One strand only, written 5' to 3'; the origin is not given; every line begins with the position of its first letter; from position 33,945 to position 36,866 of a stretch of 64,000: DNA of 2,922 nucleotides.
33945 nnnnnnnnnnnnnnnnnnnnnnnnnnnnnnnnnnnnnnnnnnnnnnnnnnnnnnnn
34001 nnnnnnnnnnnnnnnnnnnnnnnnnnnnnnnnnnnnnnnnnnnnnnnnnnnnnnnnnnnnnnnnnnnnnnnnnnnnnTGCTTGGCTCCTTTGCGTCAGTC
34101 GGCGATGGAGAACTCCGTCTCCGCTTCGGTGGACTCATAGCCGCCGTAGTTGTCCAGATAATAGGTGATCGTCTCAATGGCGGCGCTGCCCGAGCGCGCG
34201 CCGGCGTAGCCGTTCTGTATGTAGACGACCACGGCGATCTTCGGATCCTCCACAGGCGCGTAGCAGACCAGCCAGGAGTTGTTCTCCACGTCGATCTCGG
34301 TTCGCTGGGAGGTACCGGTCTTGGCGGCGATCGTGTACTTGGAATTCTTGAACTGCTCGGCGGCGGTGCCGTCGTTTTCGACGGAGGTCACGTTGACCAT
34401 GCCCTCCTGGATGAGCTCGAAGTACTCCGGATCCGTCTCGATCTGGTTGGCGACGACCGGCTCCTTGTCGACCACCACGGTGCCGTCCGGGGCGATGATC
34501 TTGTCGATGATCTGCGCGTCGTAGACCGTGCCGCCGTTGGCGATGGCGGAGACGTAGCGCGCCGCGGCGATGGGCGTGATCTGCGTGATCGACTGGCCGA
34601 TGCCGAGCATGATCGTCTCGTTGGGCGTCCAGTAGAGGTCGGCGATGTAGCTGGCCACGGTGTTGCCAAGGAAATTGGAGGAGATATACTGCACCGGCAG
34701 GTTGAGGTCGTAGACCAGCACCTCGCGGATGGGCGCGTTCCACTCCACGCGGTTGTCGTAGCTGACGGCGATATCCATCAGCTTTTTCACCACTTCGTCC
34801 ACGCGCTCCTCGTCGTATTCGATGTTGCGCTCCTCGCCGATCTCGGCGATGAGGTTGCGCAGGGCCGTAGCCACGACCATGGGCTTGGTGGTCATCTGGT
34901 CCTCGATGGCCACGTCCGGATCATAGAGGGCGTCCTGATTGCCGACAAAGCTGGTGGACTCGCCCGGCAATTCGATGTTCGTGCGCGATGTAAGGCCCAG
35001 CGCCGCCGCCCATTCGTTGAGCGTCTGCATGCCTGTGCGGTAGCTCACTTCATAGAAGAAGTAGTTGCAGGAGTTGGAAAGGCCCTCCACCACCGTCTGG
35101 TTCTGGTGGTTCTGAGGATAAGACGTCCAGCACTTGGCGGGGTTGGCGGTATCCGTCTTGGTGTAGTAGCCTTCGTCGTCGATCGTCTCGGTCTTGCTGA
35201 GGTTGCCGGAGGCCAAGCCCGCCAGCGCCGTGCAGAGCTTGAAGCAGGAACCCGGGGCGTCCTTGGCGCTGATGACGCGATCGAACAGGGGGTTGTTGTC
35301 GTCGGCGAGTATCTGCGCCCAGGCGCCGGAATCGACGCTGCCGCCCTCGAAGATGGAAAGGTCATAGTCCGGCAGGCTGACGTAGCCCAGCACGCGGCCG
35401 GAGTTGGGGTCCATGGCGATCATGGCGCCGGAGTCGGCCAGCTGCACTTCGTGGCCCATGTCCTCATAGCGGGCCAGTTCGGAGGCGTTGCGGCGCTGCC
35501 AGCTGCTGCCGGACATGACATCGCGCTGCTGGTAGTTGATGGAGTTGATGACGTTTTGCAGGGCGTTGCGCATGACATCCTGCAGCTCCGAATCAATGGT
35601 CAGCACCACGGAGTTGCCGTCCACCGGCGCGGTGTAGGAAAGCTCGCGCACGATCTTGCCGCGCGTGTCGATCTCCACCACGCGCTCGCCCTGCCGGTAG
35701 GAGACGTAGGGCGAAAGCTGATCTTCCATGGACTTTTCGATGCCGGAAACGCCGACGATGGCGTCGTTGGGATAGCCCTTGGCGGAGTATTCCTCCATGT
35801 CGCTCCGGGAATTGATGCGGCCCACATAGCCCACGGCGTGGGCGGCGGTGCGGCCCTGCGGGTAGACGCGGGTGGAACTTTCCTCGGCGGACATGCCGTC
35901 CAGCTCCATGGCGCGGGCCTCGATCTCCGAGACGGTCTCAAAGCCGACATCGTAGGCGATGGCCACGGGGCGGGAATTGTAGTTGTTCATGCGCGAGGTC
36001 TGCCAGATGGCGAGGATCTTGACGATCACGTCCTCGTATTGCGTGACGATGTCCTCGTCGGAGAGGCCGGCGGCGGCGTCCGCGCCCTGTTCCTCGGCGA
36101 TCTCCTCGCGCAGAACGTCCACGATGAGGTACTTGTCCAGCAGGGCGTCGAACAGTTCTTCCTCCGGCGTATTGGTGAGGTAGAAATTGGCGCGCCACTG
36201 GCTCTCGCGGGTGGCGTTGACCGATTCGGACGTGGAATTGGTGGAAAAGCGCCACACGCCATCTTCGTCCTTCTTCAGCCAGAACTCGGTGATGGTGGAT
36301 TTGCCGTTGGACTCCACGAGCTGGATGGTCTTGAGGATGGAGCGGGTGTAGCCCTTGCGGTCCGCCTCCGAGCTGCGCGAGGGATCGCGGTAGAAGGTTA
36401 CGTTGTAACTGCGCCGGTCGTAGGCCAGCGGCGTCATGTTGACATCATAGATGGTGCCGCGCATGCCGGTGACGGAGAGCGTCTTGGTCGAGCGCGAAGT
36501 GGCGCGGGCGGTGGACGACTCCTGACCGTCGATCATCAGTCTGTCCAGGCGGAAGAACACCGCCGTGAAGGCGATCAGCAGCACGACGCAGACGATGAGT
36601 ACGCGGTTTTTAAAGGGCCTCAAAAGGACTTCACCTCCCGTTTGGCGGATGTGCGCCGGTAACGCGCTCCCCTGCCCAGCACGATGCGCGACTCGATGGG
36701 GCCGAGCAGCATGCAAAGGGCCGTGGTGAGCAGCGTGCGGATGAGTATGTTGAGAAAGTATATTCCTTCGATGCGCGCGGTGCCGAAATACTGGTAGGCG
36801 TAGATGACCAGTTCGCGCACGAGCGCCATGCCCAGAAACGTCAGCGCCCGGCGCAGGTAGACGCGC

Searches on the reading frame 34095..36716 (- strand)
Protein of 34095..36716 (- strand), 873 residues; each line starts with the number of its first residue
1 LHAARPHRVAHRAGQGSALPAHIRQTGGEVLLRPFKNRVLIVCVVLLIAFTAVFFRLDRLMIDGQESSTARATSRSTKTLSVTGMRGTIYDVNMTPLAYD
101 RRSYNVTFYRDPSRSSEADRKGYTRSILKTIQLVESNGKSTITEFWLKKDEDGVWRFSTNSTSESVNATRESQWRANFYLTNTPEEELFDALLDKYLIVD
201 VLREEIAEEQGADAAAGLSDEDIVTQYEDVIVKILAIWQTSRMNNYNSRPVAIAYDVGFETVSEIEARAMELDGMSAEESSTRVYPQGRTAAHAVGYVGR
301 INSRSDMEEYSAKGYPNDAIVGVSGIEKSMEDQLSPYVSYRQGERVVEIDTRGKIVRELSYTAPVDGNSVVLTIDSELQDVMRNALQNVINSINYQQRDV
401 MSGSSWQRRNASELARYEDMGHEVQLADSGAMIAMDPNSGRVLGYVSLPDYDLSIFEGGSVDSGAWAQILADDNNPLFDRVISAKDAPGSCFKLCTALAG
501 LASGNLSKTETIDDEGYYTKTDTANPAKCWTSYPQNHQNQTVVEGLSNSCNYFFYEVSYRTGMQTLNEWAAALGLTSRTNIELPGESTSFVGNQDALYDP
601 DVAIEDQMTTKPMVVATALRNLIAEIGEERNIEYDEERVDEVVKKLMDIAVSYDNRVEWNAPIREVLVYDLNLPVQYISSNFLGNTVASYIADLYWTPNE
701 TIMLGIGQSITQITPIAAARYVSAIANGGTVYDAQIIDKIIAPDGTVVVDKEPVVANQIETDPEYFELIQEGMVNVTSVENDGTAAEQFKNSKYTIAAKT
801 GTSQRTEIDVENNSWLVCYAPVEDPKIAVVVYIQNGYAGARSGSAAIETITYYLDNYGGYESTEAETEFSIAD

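Call 8: search_protein_families(library=pfam, proteins=[window:34095-36716:-], max_evalue=0.001)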
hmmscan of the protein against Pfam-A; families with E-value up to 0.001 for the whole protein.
window:34095-36716:- (873 aa): 2 families
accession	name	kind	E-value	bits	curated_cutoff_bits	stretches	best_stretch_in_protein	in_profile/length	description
PF00905.27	Transpeptidase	-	1.4e-52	179.3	22.1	2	430-621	1-173/299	Penicillin binding protein transpeptidase domain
PF03717.20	PBP_dimer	-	2.8e-32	113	24.4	1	83-359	3-179/180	Penicillin-binding Protein dimerisation domain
